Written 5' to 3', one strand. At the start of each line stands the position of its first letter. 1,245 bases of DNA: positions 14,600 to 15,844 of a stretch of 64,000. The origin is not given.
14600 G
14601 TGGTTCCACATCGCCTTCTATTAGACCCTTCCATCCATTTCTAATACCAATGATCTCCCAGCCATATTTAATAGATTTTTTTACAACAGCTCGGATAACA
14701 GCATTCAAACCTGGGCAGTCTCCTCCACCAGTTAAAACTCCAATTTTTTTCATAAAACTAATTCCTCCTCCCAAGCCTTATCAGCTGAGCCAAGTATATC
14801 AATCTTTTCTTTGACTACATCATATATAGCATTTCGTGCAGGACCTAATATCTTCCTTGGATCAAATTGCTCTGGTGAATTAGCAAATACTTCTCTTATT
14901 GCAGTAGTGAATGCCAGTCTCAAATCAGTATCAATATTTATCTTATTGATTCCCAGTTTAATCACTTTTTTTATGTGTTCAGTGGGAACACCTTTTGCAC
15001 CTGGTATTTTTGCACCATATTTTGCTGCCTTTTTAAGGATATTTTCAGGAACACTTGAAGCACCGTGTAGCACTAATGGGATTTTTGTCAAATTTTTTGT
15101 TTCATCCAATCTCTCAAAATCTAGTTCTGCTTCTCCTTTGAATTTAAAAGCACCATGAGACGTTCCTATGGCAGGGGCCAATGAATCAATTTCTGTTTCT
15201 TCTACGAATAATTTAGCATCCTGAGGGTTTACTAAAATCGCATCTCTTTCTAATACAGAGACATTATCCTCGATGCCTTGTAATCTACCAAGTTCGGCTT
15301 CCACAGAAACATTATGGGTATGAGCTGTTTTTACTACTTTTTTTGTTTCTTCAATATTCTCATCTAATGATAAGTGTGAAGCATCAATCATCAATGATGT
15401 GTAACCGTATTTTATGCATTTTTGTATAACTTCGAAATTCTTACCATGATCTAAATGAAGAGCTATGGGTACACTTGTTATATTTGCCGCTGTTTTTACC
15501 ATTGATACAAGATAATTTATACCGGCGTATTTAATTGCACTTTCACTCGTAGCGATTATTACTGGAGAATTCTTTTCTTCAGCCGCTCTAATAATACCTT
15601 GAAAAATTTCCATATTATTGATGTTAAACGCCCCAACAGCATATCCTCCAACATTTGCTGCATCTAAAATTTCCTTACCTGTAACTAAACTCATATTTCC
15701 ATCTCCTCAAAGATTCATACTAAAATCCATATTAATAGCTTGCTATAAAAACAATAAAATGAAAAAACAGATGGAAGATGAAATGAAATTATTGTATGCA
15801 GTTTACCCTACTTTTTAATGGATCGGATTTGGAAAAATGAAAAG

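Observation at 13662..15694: PFK-A plus class II FBA in an archaeon: probable bacterial acquisition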

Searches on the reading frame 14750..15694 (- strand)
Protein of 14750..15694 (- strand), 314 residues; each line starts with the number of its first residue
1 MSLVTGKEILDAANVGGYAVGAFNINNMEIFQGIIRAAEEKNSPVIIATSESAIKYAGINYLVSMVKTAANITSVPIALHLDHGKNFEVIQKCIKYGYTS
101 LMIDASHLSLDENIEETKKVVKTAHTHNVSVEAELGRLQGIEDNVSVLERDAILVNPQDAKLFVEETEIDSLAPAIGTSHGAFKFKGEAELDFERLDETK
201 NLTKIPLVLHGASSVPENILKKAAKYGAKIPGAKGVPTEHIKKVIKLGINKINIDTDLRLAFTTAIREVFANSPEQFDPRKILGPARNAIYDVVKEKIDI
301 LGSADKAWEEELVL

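Call 3: search_protein_families(library=pfam, proteins=[window:14750-15694:-])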
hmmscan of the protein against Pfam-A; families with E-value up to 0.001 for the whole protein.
window:14750-15694:- (314 aa): 1 family
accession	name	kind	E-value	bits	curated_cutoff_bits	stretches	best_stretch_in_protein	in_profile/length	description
PF01116.26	F_bP_aldolase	-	2.7e-105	352.3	25.5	2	5-228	2-224/277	Fructose-bisphosphate aldolase class-II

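Call 4: search_protein_families(library=ncbifam, proteins=[window:14750-15694:-])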
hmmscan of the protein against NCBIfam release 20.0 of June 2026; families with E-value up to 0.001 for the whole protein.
window:14750-15694:- (314 aa): 20 families
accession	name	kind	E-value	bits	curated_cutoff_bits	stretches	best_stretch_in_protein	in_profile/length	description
NF009497.0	PRK12857.1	equivalog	3e-120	400.7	423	2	1-228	1-226/284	class II fructose-1,6-bisphosphate aldolase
TIGR01859.1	fruc_bis_ald_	equivalog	5.8e-119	396.9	343.05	1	3-307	1-282/282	class II fructose-1,6-bisphosphate aldolase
NF004493.0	PRK05835.1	equivalog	1.9e-118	395.2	558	1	3-306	2-306/307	class II fructose-bisphosphate aldolase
NF009374.0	PRK12737.1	subfamily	3.7e-103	344.4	383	2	1-227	1-225/284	tagatose-bisphosphate aldolase subunit GatY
NF006626.0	PRK09195.1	subfamily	1.4e-100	336.1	384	2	1-227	1-225/284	tagatose-bisphosphate aldolase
TIGR00167.1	cbbA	subfamily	1.5e-99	333.1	215.6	1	1-307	1-290/290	ketose-bisphosphate aldolase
TIGR01858.1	tag_bisphos_ald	equivalog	1e-95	320.1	443.55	2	4-227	2-223/282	tagatose bisphosphate family class II aldolase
NF005481.0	PRK07084.1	equivalog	6.3e-95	318.1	511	1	2-307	11-324/324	class II fructose-bisphosphate aldolase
NF006376.0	PRK08610.1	equivalog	4.4e-85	285.9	527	2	1-228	1-227/286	class II fructose-bisphosphate aldolase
NF005823.0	PRK07709.1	equivalog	1.9e-83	280.6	545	2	1-228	1-227/285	class II fructose-bisphosphate aldolase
NF009375.0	PRK12738.1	equivalog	3e-77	259.6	542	2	1-227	1-225/286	tagatose-bisphosphate aldolase subunit KbaY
TIGR01521.1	FruBisAldo_II_B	equivalog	8.7e-74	248.7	496.35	1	4-307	2-327/347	class II fructose-bisphosphate aldolase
NF006042.0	PRK08185.1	subfamily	1.4e-73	247.7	405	2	3-228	2-226/287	hypothetical protein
NF005288.0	PRK06806.1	equivalog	1.2e-72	244.5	396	2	1-228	1-224/281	class II fructose-bisphosphate aldolase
NF005943.0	PRK07998.1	equivalog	1.6e-70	237.8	364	2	1-227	1-222/283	class II aldolase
NF041368.1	Fbpase2_Halo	equivalog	2e-41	142.1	500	1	8-225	11-243/333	class II fructose-bisphosphate aldolase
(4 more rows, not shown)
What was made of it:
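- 14750..15694 (-): Class II (IIb, Helicobacter/Thermus-like) fructose-1,6-bisphosphate aldolase, 314 aa. It carries a 7-residue C-terminal extension made by read-through of the former stop codon. PF01116 at E=2.7e-105 and TIGR01859 at 396.9 bits (cut-off 343) (calls 3, 4).
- On Tagatose-bisphosphate aldolase (GatY/KbaY): TIGR01858 scores 320.1 against 443.55 (call 4).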

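Call 20: find_homologous_proteins(query=window:14750-15694:-, max_evalue=1e-20)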
Query window:14750-15694:- (314 aa): 8000 proteins with E <= 1e-20 among 8000 candidates; the best 120 are listed.
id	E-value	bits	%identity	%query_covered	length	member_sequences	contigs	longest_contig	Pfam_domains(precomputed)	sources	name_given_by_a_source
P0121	4.0e-198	675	100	100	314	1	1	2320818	PF01116.27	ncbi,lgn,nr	ncbi:MAG: class II fructose-1,6-bisphosphate aldolase [Thermoplasmatales archaeon]|nr:MAG: class II 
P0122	1.6e-147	509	76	97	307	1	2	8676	PF01116.27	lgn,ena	-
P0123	2.2e-147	508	76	97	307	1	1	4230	PF01116.27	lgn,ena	-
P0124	1.6e-145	502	76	98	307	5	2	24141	PF01116.27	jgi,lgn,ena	-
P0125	1.8e-145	502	75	98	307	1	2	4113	PF01116.27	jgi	jgi:fructose-bisphosphate aldolase class II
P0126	1.4e-144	499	74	98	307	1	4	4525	PF01116.27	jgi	jgi:fructose-bisphosphate aldolase class II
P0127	3.0e-144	498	74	98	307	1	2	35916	PF01116.27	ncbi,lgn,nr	ncbi:MAG: class II fructose-1,6-bisphosphate aldolase [Halobacteriota archaeon]|nr:class II fructose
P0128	5.5e-144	497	73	98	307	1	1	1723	PF01116.27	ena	-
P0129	5.7e-143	494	75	98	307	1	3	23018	PF01116.27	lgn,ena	-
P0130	4.3e-142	491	75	98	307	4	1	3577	PF01116.27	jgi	-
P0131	8.2e-142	490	74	97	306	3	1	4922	PF01116.27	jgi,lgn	jgi:fructose-bisphosphate aldolase class II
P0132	9.9e-141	486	73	98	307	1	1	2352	PF01116.27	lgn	-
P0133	5.7e-138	477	70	98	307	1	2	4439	PF01116.27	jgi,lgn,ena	-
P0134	6.0e-138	477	72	98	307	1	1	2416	PF01116.27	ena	-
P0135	1.0e-134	467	71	97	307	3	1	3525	PF01116.27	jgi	-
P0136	2.0e-134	466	72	98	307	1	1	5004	PF01116.27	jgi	-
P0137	9.9e-134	464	71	98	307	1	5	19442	PF01116.27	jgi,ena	-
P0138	1.8e-132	459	70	98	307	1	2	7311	PF01116.27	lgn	-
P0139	3.6e-132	458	70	98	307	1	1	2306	PF01116.27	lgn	-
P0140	4.0e-132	458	70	98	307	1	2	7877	PF01116.27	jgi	-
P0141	4.2e-132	458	70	98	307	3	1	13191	PF01116.27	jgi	-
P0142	5.1e-132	458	69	98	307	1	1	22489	PF01116.27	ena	-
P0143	8.3e-132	457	70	97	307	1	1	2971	PF01116.27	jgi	jgi:fructose-bisphosphate aldolase class II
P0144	1.5e-130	453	69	98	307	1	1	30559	PF01116.27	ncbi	-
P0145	1.9e-129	449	68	98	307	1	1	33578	PF01116.27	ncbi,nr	ncbi:MAG: class II fructose-1,6-bisphosphate aldolase [Chloroflexota bacterium]|nr:class II fructose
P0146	8.0e-129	447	68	97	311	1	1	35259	PF01116.27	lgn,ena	-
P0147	4.1e-127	442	67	98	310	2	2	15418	PF01116.27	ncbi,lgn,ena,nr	ncbi:MAG: class II fructose-1,6-bisphosphate aldolase [Deltaproteobacteria bacterium]|nr:MAG: class 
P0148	7.4e-127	441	66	98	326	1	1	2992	PF01116.27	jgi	-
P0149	4.6e-126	438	67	98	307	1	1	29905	PF01116.27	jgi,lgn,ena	-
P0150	5.8e-126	438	65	98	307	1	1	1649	PF01116.27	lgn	-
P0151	1.9e-125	436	66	98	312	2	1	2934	PF01116.27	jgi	jgi:fructose-bisphosphate aldolase, class II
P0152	5.0e-125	435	66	98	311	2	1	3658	PF01116.27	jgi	jgi:fructose-bisphosphate aldolase class II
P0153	6.2e-125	435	67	98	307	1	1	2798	PF01116.27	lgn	-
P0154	1.7e-124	433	65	98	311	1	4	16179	PF01116.27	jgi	jgi:fructose-bisphosphate aldolase class II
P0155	3.6e-124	432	66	98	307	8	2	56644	PF01116.27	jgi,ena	-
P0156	6.4e-124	431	66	98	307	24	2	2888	PF01116.27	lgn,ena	-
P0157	1.4e-123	430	65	98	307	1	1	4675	PF01116.27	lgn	-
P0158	2.1e-123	430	66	98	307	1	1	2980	PF01116.27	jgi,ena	-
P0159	1.7e-122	427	62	98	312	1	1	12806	PF01116.27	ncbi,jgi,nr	ncbi:MAG: class II fructose-1,6-bisphosphate aldolase [Deltaproteobacteria bacterium]|nr:class II fr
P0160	1.4e-121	424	64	98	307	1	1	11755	PF01116.27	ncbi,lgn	-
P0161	1.1e-120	421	64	98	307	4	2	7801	PF01116.27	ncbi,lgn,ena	-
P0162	3.6e-120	419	64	98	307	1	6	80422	PF01116.27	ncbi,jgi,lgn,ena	-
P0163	6.8e-120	418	63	98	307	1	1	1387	PF01116.27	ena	-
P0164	7.2e-120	418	65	98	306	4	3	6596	PF01116.27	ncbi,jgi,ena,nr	ncbi:MAG: class II fructose-1,6-bisphosphate aldolase [Spirochaetes bacterium]|nr:class II fructose-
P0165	7.4e-120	418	64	98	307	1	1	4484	PF01116.27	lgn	-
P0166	1.4e-119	417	64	98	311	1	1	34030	PF01116.27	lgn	-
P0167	2.4e-119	416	64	98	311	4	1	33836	PF01116.27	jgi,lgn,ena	-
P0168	3.6e-119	416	62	98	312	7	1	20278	PF01116.27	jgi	jgi:fructose-bisphosphate aldolase class II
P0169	4.4e-119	415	63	98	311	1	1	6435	PF01116.27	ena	-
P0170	8.0e-119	415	62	98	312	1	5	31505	PF01116.27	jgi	jgi:fructose-bisphosphate aldolase class II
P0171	1.4e-118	414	64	98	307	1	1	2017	PF01116.27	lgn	-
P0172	1.7e-118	413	64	98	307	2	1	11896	PF01116.27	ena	-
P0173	2.6e-118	413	62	98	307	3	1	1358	PF01116.27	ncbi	-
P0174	2.7e-118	413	62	98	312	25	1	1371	PF01116.27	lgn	-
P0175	4.0e-118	412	62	98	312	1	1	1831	PF01116.27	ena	-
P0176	5.8e-118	412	62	98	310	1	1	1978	PF01116.27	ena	-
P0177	7.7e-118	411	62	98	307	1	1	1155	PF01116.27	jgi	jgi:fructose-bisphosphate aldolase class II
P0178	7.8e-118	411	65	98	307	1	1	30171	PF01116.27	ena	-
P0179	1.0e-117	411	62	98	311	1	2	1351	PF01116.27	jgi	jgi:fructose-bisphosphate aldolase class II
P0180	1.2e-117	411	64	98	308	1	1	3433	PF01116.27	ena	-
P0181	1.3e-117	411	62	98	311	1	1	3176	PF01116.27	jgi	jgi:fructose-bisphosphate aldolase class II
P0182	2.0e-117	410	63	97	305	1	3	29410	PF01116.27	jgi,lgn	jgi:fructose-bisphosphate aldolase class II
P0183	2.0e-117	410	64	96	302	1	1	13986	PF01116.27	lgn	-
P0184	2.1e-117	410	65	98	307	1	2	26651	PF01116.27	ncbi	-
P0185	6.6e-117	408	61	98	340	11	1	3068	PF01116.27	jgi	jgi:fructose-bisphosphate aldolase class II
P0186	1.1e-116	408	63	98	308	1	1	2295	PF01116.27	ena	-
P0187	1.1e-116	408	61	98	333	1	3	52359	PF01116.27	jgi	jgi:fructose-bisphosphate aldolase class II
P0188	1.2e-116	408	61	98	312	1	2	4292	PF01116.27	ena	-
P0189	1.5e-116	407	62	98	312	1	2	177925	PF01116.27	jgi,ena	jgi:fructose-bisphosphate aldolase class II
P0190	1.7e-116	407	62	98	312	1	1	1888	PF01116.27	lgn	-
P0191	1.7e-116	407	62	98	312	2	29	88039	PF01116.27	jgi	jgi:fructose-bisphosphate aldolase class II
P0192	2.0e-116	407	62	98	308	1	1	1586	PF01116.27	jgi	jgi:fructose-bisphosphate aldolase class II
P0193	2.1e-116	407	63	98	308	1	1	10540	PF01116.27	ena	-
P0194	2.5e-116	406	63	98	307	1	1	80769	PF01116.27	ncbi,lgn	-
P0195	2.6e-116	406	61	98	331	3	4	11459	PF01116.27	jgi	jgi:fructose-bisphosphate aldolase class II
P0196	3.1e-116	406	63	97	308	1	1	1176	PF01116.27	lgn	-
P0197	3.9e-116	406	62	98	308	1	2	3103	PF01116.27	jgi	jgi:fructose-bisphosphate aldolase class II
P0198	3.9e-116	406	61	98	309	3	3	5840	PF01116.27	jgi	-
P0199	4.1e-116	406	62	98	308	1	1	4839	PF01116.27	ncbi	-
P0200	4.2e-116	406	64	95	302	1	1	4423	PF01116.27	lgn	-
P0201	5.4e-116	405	62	98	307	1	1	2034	PF01116.27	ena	-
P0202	6.6e-116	405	62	98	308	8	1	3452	PF01116.27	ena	-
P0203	7.5e-116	405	62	98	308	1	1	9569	PF01116.27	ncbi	-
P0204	7.9e-116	405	62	98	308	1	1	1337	PF01116.27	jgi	-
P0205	9.3e-116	405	63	98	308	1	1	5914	PF01116.27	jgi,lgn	jgi:fructose-bisphosphate aldolase class II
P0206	1.0e-115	404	63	97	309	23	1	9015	PF01116.27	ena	-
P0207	1.1e-115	404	63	98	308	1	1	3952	PF01116.27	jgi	jgi:fructose-bisphosphate aldolase class II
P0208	1.3e-115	404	62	98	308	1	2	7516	PF01116.27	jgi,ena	jgi:fructose-bisphosphate aldolase class II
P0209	1.3e-115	404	61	99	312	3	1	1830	PF01116.27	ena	-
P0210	1.4e-115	404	63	97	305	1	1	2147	PF01116.27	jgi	jgi:fructose-bisphosphate aldolase class II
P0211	1.4e-115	404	61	98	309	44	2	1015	PF01116.27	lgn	-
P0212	1.6e-115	404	61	98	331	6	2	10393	PF01116.27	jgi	-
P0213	1.9e-115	404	62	98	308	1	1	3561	PF01116.27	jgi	-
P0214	2.2e-115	403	62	98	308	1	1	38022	PF01116.27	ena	-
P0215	2.4e-115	403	62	98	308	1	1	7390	PF01116.27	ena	-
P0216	2.6e-115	403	64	98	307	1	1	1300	PF01116.27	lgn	-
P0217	2.7e-115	403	63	97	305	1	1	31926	PF01116.27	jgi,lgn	jgi:fructose-bisphosphate aldolase class II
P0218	2.7e-115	403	63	97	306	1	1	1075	PF01116.27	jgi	jgi:fructose-bisphosphate aldolase class II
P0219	3.0e-115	403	61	98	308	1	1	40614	PF01116.27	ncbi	ncbi:MAG: class II fructose-1,6-bisphosphate aldolase [Thermodesulfobacteriota bacterium]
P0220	3.4e-115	403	62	98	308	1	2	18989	PF01116.27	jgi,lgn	-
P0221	4.3e-115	402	62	98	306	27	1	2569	PF01116.27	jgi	jgi:fructose-bisphosphate aldolase class II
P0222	5.0e-115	402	62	97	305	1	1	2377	PF01116.27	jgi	jgi:fructose-bisphosphate aldolase class II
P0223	6.1e-115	402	60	99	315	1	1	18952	PF01116.27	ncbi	ncbi:MAG: class II fructose-1,6-bisphosphate aldolase [Thermodesulfobacteriota bacterium]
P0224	6.3e-115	402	61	98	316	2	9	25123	PF01116.27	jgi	jgi:fructose-bisphosphate aldolase class II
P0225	6.7e-115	402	61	98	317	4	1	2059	PF01116.27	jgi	jgi:fructose-bisphosphate aldolase class II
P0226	6.9e-115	402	61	98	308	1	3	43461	PF01116.27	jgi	jgi:fructose-bisphosphate aldolase class II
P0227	7.4e-115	402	63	98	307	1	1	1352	PF01116.27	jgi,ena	-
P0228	8.6e-115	401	62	98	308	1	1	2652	PF01116.27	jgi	-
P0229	8.9e-115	401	60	98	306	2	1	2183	PF01116.27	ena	-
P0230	1.0e-114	401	58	98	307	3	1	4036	PF01116.27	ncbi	-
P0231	1.0e-114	401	62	97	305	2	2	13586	PF01116.27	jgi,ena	-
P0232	1.2e-114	401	63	97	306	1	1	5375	PF01116.27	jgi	jgi:fructose-bisphosphate aldolase class II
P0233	1.6e-114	401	61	98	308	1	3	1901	PF01116.27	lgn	-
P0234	1.8e-114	400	59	98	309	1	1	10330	PF01116.27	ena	-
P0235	2.0e-114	400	60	97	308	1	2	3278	PF01116.27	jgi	jgi:fructose-bisphosphate aldolase class II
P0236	2.1e-114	400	61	98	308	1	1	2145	PF01116.27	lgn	-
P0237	2.3e-114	400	63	98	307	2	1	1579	PF01116.27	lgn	-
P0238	2.3e-114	400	64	98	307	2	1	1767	PF01116.27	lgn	-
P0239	2.5e-114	400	60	98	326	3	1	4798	PF01116.27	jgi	jgi:fructose-bisphosphate aldolase class II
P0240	2.5e-114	400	63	97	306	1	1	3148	PF01116.27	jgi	-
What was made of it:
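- The aldolase hits below 68% identity that carry names are Deltaproteobacteria, Spirochaetes and Thermodesulfobacteriota (call 20). No aldolase between 76% and 100% identity was found among 5.8 billion proteins (call 20).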

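Call 37: find_encoding_contigs(protein=P0124, flank=8000, max_places=2)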
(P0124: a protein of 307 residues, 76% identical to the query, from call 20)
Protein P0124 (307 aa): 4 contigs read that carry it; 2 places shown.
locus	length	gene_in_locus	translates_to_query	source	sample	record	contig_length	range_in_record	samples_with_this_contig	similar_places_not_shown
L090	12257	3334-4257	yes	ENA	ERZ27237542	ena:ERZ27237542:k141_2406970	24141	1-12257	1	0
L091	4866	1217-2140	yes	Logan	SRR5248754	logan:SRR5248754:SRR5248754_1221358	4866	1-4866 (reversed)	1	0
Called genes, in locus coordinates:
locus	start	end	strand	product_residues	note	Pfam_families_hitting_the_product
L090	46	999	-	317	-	PF01255:Prenyltransf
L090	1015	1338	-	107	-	PF10826:DUF2551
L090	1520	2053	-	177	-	PF02830:V4R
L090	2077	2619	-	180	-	PF02830:V4R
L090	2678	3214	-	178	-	PF02830:V4R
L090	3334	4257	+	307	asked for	PF01116:F_bP_aldolase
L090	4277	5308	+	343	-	PF00365:PFK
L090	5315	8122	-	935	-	PF00413:Peptidase_M10, PF00493:MCM (faint), PF01078:Mg_chelatase, PF00004:AAA (faint), PF00158:Sigma54_activat, PF20436:LonB_AAA-LID (weak), PF05362:Lon_C, PF13541:ChlI, +2 more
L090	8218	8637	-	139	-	PF01467:CTP_transf_like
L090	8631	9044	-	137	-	PF14464:Prok-JAB, PF26422:Halo_JAB_MPN (weak)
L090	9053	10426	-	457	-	PF00890:FAD_binding_2 (faint), PF01134:GIDA (faint), PF01266:DAO (faint), PF03486:HI0933_like (faint), PF07992:Pyr_redox_2 (faint), PF21688:FAD-depend_C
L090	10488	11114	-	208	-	PF01983:CofC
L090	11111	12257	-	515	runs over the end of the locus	PF23545:Zn_ribbon_HMPTM, PF04055:Radical_SAM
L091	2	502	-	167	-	?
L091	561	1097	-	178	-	PF02830:V4R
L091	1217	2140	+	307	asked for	PF01116:F_bP_aldolase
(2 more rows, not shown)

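Call 38: find_encoding_contigs(protein=P0122, flank=8000, max_places=2)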
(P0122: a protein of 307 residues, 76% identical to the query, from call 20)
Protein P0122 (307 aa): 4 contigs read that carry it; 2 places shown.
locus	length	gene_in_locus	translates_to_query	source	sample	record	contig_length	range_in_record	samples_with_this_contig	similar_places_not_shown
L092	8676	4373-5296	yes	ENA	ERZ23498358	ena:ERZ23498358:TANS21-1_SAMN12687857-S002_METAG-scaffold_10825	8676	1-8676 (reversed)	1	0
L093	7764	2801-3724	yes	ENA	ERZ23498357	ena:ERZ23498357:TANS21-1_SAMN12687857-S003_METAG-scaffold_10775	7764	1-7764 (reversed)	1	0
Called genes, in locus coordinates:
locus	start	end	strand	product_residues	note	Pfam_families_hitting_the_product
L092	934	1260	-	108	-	-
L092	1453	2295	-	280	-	PF00590:TP_methylase, PF23016:RsmI_C (weak)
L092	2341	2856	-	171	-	PF00149:Metallophos (faint), PF12850:Metallophos_2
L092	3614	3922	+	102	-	PF06445:GyrI-like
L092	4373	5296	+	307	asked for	PF01116:F_bP_aldolase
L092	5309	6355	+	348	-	PF00365:PFK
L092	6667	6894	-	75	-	-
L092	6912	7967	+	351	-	PF01497:Peripla_BP_2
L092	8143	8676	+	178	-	?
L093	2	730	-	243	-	?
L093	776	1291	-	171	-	PF00149:Metallophos (faint), PF12850:Metallophos_2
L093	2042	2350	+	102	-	PF06445:GyrI-like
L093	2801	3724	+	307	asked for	PF01116:F_bP_aldolase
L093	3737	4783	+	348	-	PF00365:PFK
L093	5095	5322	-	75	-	-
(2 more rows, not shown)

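Call 41: list_cluster_members(proteins=[P0144, P0160, P0161, P0162, P0173, P0184, P0194, P0199, P0203, P0230])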
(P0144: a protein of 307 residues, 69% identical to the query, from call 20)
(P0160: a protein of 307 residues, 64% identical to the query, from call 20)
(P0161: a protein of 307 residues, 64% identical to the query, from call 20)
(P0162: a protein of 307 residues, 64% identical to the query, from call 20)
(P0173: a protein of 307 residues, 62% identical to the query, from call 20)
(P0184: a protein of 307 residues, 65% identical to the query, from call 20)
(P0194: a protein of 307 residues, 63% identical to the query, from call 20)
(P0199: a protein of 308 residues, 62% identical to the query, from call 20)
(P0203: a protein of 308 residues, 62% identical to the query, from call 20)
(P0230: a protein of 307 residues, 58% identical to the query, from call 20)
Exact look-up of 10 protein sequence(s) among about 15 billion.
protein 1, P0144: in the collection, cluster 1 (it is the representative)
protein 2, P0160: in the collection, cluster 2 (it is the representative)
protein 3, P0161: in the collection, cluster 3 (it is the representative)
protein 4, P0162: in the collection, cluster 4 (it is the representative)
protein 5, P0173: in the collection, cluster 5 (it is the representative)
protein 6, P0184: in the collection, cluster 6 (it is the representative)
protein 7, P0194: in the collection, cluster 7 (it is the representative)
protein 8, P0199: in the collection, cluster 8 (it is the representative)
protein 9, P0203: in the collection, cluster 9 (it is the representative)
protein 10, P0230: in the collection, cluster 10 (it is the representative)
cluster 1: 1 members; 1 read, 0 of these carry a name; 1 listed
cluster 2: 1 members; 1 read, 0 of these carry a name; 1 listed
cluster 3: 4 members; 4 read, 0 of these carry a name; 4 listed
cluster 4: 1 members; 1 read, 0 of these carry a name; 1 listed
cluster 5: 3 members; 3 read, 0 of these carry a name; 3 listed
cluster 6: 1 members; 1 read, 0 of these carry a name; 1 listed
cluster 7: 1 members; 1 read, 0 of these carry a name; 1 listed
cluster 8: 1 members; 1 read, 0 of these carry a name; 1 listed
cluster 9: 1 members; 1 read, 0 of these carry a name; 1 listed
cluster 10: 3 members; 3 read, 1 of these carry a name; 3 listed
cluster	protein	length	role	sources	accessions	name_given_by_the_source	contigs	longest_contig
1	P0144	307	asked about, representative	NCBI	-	-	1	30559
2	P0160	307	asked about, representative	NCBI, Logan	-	-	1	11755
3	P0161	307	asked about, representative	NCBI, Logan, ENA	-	-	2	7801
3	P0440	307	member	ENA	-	-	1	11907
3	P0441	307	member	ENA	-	-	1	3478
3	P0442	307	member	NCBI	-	-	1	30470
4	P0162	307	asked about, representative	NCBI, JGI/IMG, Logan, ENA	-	-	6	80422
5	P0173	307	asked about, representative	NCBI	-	-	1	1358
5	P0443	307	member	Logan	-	-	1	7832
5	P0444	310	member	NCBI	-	-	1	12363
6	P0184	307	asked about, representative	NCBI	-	-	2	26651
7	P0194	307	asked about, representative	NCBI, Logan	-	-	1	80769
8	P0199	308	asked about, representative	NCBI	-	-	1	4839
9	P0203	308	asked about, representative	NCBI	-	-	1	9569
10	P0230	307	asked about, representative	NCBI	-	-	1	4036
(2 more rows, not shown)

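Call 46: find_encoding_contigs(protein=P0145, flank=8000, max_places=1)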
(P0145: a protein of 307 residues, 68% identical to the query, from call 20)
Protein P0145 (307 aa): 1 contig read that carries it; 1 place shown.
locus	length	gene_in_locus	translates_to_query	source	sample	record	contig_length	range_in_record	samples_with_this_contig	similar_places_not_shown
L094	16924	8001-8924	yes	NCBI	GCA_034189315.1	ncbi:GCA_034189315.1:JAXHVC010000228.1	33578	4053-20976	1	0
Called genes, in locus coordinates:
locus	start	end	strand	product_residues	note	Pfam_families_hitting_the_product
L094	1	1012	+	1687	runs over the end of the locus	PF00989:PAS, PF13188:PAS_8, PF13426:PAS_9, PF00989:PAS, PF08447:PAS_3, PF08448:PAS_4, PF13426:PAS_9, PF00989:PAS, +32 more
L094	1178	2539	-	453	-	PF05496:RuvB_N, PF00004:AAA, PF07728:AAA_5 (faint), PF16193:AAA_assoc_2, PF12002:MgsA_C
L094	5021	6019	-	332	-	PF01012:ETF, PF00766:ETF_alpha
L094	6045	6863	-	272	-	PF01012:ETF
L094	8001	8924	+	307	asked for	PF01116:F_bP_aldolase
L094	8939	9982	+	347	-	PF00365:PFK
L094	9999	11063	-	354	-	PF07894:SACK1 (faint), PF11495:TrmB_EBD_N (faint), PF24217:DUF7436 (faint), PF13091:PLDc_2, PF00614:PLDc (faint), PF13091:PLDc_2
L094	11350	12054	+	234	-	PF13549:ATP-grasp_5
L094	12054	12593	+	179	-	PF12836:HHH_3, PF00633:HHH (weak)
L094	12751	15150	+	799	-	PF13567:DUF4131, PF03772:Competence, PF00753:Lactamase_B, PF12706:Lactamase_B_2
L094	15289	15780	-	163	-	-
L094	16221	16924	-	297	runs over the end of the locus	PF21088:MS_channel_1st, PF00924:MS_channel_2nd, PF21082:MS_channel_3rd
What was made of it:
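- An aldolase->PFK cassette exists in a true bacterial context in a Chloroflexota MAG, next to ComEA and ComEC (call 46).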

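Call 71: find_encoding_contigs(protein=P0121, flank=10000, max_places=4)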
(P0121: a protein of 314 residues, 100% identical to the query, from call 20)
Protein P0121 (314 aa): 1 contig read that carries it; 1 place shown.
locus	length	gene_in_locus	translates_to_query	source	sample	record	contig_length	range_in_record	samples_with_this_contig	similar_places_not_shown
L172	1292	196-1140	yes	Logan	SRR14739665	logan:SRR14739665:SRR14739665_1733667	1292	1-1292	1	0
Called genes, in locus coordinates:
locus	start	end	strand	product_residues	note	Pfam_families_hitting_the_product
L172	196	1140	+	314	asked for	PF01116:F_bP_aldolase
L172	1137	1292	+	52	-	?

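Call 72: find_related_loci(query=window:14750-15694:-, collection=viral_contigs, flank=5000)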
Query window:14750-15694:- (314 aa) in viral_contigs; peptide patterns used: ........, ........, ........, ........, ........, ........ (x = any residue, [..] = any of these).
16 stretches matched a pattern, but none encodes a relative of the query by tblastn (E <= 1e-3).
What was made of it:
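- Tried and rejected: Aldolase search in viral contigs: no relative found (call 72).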
